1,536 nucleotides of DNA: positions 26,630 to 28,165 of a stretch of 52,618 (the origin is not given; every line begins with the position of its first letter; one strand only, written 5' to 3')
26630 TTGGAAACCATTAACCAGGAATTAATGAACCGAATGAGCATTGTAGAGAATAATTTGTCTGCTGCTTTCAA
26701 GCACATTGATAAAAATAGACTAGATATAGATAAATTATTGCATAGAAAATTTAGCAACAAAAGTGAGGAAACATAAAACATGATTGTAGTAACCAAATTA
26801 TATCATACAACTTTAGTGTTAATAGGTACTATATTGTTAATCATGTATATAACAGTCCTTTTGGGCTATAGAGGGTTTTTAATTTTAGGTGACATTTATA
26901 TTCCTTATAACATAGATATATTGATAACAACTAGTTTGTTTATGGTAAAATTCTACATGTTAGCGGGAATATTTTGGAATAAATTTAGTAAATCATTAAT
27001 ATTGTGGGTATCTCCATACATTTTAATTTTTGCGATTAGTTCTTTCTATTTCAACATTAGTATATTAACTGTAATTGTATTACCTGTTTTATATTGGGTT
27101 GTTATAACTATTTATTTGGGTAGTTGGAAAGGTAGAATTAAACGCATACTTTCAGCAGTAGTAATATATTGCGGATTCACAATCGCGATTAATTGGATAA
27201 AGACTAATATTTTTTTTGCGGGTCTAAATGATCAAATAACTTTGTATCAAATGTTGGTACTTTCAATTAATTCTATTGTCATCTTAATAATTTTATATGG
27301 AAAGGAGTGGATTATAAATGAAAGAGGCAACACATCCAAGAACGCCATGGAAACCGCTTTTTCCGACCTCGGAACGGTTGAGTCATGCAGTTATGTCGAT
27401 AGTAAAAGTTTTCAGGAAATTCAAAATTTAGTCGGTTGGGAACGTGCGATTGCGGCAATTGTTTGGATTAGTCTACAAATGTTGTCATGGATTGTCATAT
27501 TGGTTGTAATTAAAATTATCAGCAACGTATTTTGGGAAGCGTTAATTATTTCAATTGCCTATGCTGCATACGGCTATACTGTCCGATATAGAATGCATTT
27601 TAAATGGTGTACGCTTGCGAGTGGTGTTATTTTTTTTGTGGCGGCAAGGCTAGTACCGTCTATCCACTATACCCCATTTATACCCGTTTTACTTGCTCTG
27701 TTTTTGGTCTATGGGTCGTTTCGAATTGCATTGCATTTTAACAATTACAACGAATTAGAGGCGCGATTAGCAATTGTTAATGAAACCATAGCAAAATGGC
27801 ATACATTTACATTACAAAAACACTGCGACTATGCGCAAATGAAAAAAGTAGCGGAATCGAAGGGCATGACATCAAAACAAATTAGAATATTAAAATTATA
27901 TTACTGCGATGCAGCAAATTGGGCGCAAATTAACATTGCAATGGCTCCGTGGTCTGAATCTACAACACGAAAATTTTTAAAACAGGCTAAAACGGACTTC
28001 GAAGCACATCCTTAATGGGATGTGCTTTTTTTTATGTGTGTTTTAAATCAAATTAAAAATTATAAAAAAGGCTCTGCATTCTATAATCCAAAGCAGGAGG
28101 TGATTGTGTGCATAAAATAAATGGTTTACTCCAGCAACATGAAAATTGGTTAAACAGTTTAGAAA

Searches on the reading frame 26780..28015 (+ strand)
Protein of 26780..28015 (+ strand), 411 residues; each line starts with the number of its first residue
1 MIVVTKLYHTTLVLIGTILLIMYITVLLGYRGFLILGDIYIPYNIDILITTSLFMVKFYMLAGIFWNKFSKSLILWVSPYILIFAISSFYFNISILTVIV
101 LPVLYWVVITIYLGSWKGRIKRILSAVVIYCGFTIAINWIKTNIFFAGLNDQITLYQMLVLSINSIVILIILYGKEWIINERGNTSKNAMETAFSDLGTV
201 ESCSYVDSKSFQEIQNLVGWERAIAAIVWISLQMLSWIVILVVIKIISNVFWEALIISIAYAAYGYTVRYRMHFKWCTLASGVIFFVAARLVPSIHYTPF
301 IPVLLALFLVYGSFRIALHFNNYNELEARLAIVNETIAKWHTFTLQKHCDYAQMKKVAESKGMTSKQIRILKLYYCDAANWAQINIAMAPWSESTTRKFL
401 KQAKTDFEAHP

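Call 81: find_encoding_contigs(protein=window:26780-28015:+, flank=10000, max_places=4)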
Protein window:26780-28015:+ (411 aa): 2 contigs read that carry it; 1 place shown.
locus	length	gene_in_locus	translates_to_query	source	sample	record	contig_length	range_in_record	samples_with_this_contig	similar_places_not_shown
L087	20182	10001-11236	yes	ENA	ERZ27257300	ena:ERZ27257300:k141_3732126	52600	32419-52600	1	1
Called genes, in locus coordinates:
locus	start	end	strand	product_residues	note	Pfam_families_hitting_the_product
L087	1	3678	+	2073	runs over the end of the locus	PF10145:PhageMin_Tail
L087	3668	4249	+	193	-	-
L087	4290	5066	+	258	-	PF23140:Gp80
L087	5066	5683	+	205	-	-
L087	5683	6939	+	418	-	-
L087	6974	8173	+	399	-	-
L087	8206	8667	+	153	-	-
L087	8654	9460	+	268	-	PF01520:Amidase_3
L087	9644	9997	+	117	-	-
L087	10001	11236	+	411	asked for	-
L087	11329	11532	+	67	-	-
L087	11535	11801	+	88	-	-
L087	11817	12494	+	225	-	-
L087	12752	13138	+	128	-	-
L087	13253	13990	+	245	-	-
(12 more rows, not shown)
